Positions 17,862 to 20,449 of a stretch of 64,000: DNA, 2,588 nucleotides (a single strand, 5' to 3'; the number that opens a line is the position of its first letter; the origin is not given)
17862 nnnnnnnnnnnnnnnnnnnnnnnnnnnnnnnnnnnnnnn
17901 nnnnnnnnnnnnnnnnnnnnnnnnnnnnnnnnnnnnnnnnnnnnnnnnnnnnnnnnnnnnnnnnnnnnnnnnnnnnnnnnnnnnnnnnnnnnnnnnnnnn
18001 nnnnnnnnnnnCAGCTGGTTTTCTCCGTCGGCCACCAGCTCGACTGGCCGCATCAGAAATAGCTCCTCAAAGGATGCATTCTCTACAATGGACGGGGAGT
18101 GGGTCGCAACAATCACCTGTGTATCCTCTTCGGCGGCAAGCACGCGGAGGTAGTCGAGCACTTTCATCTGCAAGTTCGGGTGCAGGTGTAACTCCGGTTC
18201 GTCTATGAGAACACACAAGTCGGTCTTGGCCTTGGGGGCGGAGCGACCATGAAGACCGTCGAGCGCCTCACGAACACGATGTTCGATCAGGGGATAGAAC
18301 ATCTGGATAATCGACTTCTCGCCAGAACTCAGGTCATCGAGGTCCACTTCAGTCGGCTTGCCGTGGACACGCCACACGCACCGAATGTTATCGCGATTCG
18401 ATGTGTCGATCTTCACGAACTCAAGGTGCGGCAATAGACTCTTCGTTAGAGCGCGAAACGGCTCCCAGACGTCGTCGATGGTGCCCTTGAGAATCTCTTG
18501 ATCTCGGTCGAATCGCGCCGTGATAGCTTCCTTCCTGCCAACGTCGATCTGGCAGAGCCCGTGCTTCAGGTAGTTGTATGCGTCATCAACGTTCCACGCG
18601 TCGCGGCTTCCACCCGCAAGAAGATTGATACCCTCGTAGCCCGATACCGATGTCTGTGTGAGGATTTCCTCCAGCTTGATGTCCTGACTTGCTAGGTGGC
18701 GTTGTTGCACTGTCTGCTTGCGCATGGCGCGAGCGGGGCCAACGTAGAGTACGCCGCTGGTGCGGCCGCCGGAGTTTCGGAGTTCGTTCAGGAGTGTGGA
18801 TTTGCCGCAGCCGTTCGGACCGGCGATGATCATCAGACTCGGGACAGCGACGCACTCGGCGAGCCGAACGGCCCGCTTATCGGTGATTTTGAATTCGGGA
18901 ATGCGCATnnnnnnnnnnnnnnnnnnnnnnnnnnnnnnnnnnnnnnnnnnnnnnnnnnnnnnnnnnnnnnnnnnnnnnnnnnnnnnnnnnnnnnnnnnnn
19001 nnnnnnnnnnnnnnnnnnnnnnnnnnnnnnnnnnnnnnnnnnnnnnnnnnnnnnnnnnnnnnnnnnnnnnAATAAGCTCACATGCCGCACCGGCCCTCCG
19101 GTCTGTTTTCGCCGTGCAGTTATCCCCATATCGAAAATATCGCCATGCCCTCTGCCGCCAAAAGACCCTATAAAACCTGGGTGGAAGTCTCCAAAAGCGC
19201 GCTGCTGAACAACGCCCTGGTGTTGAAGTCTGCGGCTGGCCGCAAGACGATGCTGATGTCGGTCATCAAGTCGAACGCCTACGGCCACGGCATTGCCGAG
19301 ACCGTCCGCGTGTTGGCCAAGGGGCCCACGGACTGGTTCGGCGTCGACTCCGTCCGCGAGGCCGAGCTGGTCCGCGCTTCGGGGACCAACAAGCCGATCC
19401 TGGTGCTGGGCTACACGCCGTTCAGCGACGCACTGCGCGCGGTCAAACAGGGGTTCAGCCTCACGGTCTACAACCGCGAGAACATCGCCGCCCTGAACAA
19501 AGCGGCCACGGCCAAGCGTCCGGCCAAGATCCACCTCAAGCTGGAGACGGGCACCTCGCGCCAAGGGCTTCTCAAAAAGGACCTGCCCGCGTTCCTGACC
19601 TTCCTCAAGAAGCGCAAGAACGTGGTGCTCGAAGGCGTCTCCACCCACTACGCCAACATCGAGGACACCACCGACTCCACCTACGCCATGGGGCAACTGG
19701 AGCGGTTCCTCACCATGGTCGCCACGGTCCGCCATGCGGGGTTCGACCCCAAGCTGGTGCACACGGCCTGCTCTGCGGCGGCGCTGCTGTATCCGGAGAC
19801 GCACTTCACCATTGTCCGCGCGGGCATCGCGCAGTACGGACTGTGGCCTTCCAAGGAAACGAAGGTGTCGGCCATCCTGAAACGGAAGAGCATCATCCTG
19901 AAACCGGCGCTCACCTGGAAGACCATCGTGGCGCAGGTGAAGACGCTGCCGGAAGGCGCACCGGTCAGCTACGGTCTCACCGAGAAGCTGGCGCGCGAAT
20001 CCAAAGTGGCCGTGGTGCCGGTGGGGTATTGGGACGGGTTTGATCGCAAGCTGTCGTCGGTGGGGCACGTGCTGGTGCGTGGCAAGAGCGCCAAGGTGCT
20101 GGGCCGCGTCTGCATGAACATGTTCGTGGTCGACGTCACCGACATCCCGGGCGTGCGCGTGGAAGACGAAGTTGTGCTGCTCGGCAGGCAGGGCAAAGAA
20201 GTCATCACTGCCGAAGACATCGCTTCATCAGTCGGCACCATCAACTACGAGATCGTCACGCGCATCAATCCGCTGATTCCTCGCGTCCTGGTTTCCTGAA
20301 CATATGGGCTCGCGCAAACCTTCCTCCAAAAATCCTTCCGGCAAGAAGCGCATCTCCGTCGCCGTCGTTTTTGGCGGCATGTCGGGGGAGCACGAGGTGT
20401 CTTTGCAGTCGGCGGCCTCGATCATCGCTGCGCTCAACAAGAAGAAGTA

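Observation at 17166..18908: Standalone class 1 OLD-family ATPase-Toprim nuclease between serS and alr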

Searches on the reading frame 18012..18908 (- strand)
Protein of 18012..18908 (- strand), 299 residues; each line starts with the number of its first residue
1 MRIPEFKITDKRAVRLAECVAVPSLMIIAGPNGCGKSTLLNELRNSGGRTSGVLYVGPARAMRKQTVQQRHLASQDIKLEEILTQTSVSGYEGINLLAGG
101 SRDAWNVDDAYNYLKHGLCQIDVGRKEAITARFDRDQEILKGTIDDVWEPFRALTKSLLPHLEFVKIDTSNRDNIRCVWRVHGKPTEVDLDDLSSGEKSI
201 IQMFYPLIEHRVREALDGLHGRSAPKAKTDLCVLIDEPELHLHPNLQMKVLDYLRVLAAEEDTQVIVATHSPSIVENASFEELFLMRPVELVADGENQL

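Call 41: search_protein_families(library=padloc, proteins=[window:18012-18908:-], max_evalue=1)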
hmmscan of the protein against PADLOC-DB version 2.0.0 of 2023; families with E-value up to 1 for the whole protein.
window:18012-18908:- (299 aa): 163 families (the best 25 are shown)
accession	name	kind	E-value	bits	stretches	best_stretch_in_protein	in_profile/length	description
PDLC02981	AriAB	-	3.6e-32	109.9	2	133-286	263-391/694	-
PDLC00271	PtuA1|PtuA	-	1.6e-22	78.7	2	149-288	208-335/421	AAA ATPase domain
PDLC02979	AriA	-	2.9e-22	78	2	158-275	270-373/373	-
PDLC00278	PtuA1|PtuA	-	8e-21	72.8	2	170-286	233-342/436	AAA ATPase domain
PDLC00305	PtuA1|PtuA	-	8e-20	69.5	2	162-284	186-297/392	AAA ATPase domain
PDLC04135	mad3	-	2.1e-19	68.3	2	129-288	208-339/374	mads_3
PDLC02980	AriA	-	2.7e-19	68.3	2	176-275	221-303/304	-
PDLC02914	ATPase-Toprim_I-B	-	1.1e-18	65.7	2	185-288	177-261/443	-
PDLC00289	PtuA1|PtuA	-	1.3e-18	65.3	2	186-286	221-303/404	AAA ATPase domain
PDLC00267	PtuA1|PtuA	-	1.7e-18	65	2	149-280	210-334/438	AAA ATPase domain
PDLC02913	ATPase_I-A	-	4.4e-18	63.7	2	152-286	295-418/508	-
PDLC00279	PtuA1|PtuA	-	4.8e-18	63.5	2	174-288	218-324/416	AAA ATPase domain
PDLC00290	PtuA1|PtuA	-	6.3e-18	63.3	2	144-278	202-316/414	AAA ATPase domain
PDLC00091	GajA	-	2e-17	61.3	2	231-286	298-353/627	AAA ATPase domain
PDLC00299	PtuA1|PtuA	-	4.9e-17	60.1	2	158-286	314-432/535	AAA ATPase domain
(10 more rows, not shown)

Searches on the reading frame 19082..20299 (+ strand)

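Call 19: search_protein_families(library=pfam, proteins=[window:19082-20299:+], max_evalue=0.001)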
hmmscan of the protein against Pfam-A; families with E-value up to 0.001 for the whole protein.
window:19082-20299:+ (405 aa): 2 families
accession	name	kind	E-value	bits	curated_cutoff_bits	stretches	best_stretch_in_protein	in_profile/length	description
PF01168.26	Ala_racemase_N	-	2.1e-55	188.2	24.1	1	37-254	2-218/220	Alanine racemase, N-terminal domain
PF00842.27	Ala_racemase_C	-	6.9e-44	148.9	25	1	276-402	1-126/127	Alanine racemase, C-terminal domain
